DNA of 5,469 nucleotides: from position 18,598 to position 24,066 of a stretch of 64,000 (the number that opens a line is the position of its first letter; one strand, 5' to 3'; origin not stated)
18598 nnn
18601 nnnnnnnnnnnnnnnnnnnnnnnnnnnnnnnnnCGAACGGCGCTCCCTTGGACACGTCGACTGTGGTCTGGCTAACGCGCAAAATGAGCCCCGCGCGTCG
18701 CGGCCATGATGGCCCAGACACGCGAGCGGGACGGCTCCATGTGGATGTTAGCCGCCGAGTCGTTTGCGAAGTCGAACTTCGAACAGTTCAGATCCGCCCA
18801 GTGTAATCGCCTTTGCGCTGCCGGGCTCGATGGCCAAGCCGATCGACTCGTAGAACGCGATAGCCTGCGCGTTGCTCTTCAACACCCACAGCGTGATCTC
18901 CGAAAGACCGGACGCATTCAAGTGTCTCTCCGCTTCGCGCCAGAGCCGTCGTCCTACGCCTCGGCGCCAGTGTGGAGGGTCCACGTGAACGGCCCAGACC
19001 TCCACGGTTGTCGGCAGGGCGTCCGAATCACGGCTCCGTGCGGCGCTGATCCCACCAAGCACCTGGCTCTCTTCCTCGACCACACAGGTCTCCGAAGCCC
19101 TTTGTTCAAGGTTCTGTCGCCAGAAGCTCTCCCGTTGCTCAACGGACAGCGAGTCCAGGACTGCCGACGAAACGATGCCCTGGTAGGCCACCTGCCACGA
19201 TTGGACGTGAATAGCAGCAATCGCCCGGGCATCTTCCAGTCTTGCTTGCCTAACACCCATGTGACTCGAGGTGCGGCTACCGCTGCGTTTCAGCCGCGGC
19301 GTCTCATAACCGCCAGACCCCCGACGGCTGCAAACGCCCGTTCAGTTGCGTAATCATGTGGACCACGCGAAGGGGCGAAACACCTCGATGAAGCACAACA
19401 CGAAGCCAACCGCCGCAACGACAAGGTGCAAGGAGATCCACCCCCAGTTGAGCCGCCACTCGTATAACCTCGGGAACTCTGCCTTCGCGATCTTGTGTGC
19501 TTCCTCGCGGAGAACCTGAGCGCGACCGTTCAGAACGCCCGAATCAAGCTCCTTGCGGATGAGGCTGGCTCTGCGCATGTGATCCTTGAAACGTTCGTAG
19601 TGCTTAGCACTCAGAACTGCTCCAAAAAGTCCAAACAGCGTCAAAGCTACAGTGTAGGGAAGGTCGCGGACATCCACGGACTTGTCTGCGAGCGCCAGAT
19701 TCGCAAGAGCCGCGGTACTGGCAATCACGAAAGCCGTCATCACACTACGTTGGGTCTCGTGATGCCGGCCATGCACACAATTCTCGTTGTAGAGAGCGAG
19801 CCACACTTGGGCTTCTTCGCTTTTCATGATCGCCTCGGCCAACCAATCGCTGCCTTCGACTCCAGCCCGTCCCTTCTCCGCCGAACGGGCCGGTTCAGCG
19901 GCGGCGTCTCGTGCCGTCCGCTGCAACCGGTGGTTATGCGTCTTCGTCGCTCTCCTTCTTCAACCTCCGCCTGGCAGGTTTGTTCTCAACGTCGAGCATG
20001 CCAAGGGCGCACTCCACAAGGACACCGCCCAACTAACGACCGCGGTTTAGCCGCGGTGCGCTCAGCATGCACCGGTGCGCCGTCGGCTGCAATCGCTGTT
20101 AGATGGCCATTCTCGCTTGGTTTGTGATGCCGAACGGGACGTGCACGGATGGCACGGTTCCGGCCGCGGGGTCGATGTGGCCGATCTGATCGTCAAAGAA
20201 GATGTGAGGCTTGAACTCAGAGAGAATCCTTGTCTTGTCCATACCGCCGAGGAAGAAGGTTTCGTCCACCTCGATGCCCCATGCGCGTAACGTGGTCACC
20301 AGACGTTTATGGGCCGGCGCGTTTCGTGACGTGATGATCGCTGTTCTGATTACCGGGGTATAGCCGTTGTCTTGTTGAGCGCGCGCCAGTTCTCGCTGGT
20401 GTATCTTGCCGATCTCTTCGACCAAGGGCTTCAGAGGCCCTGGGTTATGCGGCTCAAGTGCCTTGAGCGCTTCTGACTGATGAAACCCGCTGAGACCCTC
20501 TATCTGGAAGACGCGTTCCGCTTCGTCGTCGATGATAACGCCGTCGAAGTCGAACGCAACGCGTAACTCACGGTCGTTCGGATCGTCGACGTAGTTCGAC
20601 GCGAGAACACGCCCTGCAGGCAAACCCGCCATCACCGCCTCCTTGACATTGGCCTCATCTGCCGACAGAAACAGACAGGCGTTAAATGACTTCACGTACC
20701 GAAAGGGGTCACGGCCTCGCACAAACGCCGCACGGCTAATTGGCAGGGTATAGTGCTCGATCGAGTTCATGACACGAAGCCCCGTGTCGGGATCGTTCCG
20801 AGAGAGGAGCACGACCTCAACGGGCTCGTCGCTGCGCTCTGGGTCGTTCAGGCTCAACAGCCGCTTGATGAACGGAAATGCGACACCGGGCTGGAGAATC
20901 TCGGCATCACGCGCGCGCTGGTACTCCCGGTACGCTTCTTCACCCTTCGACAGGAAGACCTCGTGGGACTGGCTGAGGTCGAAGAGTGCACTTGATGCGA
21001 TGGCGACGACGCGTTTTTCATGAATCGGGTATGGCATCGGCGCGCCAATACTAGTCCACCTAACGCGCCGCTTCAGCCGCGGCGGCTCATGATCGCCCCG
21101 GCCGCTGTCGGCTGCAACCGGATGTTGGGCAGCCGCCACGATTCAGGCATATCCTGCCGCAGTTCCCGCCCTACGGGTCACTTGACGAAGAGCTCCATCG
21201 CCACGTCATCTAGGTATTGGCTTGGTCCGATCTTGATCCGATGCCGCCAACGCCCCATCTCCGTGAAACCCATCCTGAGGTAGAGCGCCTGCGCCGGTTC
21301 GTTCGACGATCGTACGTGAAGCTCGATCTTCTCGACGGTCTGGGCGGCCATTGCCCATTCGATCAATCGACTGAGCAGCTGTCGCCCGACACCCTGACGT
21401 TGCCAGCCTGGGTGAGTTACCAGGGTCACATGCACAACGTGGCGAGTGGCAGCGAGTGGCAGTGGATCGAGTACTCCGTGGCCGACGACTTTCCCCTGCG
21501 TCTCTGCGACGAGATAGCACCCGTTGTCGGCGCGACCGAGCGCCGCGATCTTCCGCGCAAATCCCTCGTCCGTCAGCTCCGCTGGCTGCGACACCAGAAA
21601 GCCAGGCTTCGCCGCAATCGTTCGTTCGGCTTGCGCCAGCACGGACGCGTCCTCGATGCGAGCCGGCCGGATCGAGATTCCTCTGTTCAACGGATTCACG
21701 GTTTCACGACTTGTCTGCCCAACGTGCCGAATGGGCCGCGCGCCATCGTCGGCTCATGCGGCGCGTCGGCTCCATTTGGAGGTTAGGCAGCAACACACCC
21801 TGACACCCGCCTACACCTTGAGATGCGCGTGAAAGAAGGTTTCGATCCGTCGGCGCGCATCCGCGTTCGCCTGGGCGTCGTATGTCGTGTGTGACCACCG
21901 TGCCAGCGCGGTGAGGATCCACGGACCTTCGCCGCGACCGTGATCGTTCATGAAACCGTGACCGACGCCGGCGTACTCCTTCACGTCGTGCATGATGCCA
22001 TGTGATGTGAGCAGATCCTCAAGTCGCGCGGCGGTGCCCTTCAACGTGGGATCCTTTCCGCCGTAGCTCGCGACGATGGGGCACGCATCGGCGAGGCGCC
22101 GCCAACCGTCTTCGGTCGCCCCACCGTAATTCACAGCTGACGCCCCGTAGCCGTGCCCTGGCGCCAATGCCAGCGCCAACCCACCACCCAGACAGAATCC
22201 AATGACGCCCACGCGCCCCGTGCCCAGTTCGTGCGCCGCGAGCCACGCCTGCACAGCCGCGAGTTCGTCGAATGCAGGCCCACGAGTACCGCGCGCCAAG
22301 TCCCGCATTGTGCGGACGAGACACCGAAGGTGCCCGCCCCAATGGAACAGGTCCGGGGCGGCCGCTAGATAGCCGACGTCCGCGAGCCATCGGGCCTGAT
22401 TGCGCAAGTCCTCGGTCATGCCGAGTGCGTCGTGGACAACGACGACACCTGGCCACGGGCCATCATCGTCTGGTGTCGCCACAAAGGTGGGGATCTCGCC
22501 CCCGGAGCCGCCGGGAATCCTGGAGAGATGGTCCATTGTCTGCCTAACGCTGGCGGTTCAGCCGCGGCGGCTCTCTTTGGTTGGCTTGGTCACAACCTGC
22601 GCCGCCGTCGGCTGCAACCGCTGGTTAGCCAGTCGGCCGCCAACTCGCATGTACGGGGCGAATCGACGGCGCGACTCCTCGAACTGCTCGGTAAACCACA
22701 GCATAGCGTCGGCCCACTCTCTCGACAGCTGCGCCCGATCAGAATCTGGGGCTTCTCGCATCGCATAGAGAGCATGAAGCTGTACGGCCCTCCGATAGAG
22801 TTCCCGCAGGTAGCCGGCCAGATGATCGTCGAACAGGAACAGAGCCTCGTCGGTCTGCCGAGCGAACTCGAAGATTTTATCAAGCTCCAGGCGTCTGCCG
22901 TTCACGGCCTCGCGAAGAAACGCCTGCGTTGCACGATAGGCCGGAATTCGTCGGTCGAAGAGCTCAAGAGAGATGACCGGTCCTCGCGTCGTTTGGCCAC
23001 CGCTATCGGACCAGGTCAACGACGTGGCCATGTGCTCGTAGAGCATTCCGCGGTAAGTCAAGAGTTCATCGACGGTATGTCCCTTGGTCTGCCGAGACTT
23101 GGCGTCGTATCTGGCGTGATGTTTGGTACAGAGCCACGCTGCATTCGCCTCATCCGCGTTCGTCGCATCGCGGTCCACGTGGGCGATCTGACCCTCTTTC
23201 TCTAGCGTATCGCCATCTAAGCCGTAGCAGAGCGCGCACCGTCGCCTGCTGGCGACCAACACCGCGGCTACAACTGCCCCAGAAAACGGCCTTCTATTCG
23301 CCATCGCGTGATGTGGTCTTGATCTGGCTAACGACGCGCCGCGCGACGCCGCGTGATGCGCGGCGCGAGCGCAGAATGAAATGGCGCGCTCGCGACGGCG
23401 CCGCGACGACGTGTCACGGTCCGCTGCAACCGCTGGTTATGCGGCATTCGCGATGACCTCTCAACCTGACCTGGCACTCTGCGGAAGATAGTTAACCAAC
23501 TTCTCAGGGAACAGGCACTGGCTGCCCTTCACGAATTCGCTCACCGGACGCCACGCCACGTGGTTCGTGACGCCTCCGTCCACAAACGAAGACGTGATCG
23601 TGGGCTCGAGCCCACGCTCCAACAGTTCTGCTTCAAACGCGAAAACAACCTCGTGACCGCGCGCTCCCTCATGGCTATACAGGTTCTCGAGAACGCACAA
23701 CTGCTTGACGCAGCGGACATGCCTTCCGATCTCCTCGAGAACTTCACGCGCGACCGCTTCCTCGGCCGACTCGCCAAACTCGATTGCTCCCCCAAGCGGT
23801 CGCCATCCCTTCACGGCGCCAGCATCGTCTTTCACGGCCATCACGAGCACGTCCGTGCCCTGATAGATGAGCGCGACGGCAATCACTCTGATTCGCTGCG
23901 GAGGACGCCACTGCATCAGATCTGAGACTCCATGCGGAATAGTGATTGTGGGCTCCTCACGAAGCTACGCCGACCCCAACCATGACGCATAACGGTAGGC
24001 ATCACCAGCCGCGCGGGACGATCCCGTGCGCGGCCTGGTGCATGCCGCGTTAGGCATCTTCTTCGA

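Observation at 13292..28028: A ~14.7-kb sedentary chromosomal integron (18 attC sites, ~19 cassettes) between a fabH-like gene and a SnoaL-like gene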

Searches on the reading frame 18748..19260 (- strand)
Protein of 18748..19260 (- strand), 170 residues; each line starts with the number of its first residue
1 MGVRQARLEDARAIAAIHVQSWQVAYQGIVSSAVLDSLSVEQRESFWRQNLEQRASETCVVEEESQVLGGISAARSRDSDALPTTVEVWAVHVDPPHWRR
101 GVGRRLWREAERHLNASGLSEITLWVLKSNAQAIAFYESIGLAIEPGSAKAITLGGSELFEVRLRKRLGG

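Call 12: search_protein_families(library=pfam, proteins=[window:18748-19260:-], max_evalue=0.01)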
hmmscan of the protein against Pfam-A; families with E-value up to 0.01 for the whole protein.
window:18748-19260:- (170 aa): 5 families
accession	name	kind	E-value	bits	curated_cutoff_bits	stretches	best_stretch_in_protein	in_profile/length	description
PF00583.31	Acetyltransf_1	-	9.8e-19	68.2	20.7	1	41-141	16-115/116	Acetyltransferase (GNAT) family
PF13508.13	Acetyltransf_7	-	1.1e-11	45.4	27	1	56-141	3-81/84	Acetyltransferase (GNAT) domain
PF13673.13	Acetyltransf_10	-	2.5e-08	34.4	23.6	1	47-141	22-106/128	Acetyltransferase (GNAT) domain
PF08445.16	FR47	-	5.7e-07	29.9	22.1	1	87-141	23-76/86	FR47-like protein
PF13527.13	Acetyltransf_9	-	0.0025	18.2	25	1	3-141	2-123/127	Acetyltransferase (GNAT) domain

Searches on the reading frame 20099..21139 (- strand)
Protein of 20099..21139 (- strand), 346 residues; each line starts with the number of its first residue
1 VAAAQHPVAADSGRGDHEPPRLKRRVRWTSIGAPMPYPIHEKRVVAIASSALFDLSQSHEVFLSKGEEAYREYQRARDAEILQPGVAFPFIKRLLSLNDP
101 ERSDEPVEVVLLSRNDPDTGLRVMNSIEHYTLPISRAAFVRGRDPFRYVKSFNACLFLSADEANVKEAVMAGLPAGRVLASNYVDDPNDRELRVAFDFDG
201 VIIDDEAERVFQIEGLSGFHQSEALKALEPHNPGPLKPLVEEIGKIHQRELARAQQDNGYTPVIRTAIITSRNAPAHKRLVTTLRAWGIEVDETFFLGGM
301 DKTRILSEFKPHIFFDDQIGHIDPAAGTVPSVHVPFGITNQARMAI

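Call 11: search_protein_families(library=pfam, proteins=[window:20099-21139:-], max_evalue=0.01)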
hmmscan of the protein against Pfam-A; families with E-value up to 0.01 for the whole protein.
window:20099-21139:- (346 aa): 1 family
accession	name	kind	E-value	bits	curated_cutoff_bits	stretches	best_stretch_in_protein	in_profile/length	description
PF06189.17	5-nucleotidase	-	3.8e-125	417.1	28.2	1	35-341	1-302/302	5'-nucleotidase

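Call 70: search_protein_families(library=padloc, proteins=[window:20099-21139:-], max_evalue=0.001)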
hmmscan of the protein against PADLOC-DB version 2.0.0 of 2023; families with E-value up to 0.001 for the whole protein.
window:20099-21139:- (346 aa): 1 family
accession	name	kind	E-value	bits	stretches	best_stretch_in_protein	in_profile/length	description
PDLC04900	PDC-S08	-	1.4e-134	446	1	31-342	11-318/323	-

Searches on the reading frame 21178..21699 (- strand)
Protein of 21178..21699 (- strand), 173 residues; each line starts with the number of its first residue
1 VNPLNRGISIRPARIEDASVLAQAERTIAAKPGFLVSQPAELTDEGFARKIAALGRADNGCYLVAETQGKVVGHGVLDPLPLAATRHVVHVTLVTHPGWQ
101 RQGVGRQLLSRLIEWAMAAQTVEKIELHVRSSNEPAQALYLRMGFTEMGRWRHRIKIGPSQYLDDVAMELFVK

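Call 11: search_protein_families(library=pfam, proteins=[window:21178-21699:-], max_evalue=0.01)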
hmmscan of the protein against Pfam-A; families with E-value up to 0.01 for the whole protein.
window:21178-21699:- (173 aa): 8 families
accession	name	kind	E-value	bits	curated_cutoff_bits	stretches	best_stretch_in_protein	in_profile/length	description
PF00583.31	Acetyltransf_1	-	2.8e-21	76.4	20.7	1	42-145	16-116/116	Acetyltransferase (GNAT) family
PF13508.13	Acetyltransf_7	-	6.7e-16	58.9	27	1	59-147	2-84/84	Acetyltransferase (GNAT) domain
PF13673.13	Acetyltransf_10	-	4.1e-10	40.2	23.6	1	62-150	33-112/128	Acetyltransferase (GNAT) domain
PF13302.13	Acetyltransf_3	-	5.5e-10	40.5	25.4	1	10-146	4-138/138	Acetyltransferase (GNAT) domain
PF13420.13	Acetyltransf_4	-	1.9e-08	34.9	24.3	1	40-158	30-147/155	Acetyltransferase (GNAT) domain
PF08445.16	FR47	-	1.9e-06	28.2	22.1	1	93-148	27-80/86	FR47-like protein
PF24553.2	Rv0428c_C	-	0.0013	18.9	27.2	1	59-152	132-222/224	Probable histone acetyltransferase Rv0428c C-terminal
PF13523.12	Acetyltransf_8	-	0.0014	18.7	27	1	93-150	85-142/145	Acetyltransferase (GNAT) domain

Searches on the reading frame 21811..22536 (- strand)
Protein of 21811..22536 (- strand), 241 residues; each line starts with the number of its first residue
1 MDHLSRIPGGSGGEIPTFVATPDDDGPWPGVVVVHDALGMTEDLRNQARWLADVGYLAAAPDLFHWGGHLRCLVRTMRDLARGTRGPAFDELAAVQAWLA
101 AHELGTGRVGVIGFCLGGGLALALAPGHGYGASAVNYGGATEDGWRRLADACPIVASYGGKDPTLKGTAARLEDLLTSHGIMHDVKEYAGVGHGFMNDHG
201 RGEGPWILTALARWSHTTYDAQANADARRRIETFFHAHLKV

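Call 11: search_protein_families(library=pfam, proteins=[window:21811-22536:-], max_evalue=0.01)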
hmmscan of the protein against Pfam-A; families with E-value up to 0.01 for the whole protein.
window:21811-22536:- (241 aa): 4 families
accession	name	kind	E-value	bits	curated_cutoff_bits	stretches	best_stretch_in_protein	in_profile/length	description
PF01738.24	DLH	-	7.7e-39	134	21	1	15-238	1-216/217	Dienelactone hydrolase family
PF07859.19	Abhydrolase_3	-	0.0024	18.1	25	0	148-196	162-209/210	alpha/beta hydrolase fold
PF02129.25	Peptidase_S15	-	0.0051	17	23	1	92-128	80-116/262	X-Pro dipeptidyl-peptidase (S15 family)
PF00561.26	Abhydrolase_1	-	0.0059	16.7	25.8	0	89-126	52-88/245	alpha/beta hydrolase fold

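Call 27: find_encoding_contigs(protein=window:21811-22536:-, flank=10000, max_places=6)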
Protein window:21811-22536:- (241 aa): 4 contigs read that carry it; 3 places shown.
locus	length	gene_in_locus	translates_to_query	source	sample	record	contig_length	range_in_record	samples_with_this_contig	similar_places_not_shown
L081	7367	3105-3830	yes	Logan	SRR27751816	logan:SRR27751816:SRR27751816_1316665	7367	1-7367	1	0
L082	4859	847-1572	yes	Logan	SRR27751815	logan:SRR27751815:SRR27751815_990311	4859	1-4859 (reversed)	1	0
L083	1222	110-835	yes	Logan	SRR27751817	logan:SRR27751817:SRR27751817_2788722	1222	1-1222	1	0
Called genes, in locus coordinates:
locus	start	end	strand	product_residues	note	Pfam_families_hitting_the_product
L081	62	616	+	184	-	-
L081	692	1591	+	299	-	PF04326:SLFN_AlbA_2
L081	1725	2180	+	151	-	PF00293:NUDIX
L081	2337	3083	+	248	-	-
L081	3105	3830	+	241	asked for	PF01738:DLH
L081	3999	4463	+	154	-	PF13302:Acetyltransf_3, PF00583:Acetyltransf_1, PF13420:Acetyltransf_4, PF13673:Acetyltransf_10, PF13508:Acetyltransf_7, PF08445:FR47 (weak)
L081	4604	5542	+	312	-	PF06189:5-nucleotidase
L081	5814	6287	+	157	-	-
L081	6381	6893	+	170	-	PF00583:Acetyltransf_1, PF13673:Acetyltransf_10, PF13508:Acetyltransf_7, PF08445:FR47 (weak)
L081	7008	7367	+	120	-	?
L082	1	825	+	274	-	?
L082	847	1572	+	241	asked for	PF01738:DLH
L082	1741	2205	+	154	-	PF13302:Acetyltransf_3, PF00583:Acetyltransf_1, PF13420:Acetyltransf_4, PF13673:Acetyltransf_10, PF13508:Acetyltransf_7, PF08445:FR47 (weak)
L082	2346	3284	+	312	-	PF06189:5-nucleotidase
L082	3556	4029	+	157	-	-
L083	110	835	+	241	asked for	PF01738:DLH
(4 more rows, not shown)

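Call 70: search_protein_families(library=padloc, proteins=[window:21811-22536:-], max_evalue=0.001)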
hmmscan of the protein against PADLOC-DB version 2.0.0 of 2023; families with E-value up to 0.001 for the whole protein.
window:21811-22536:- (241 aa): 0 families

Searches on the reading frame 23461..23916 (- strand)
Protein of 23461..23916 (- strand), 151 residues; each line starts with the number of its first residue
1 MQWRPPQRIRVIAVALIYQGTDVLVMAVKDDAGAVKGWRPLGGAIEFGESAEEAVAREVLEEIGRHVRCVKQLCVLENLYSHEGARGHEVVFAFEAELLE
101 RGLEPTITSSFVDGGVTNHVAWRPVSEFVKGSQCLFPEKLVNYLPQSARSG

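Call 11: search_protein_families(library=pfam, proteins=[window:23461-23916:-], max_evalue=0.01)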
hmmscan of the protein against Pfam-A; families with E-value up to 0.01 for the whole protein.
window:23461-23916:- (151 aa): 1 family
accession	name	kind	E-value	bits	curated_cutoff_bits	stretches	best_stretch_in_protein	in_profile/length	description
PF00293.34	NUDIX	-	1.2e-11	45.2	21.1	1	11-128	4-118/134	NUDIX domain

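Call 70: search_protein_families(library=padloc, proteins=[window:23461-23916:-], max_evalue=0.001)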
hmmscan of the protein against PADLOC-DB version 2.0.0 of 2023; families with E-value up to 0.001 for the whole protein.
window:23461-23916:- (151 aa): 1 family
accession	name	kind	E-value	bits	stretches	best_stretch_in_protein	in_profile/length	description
PDLC04899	PDC-S07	-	7.3e-09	33.4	1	8-81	6-78/135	-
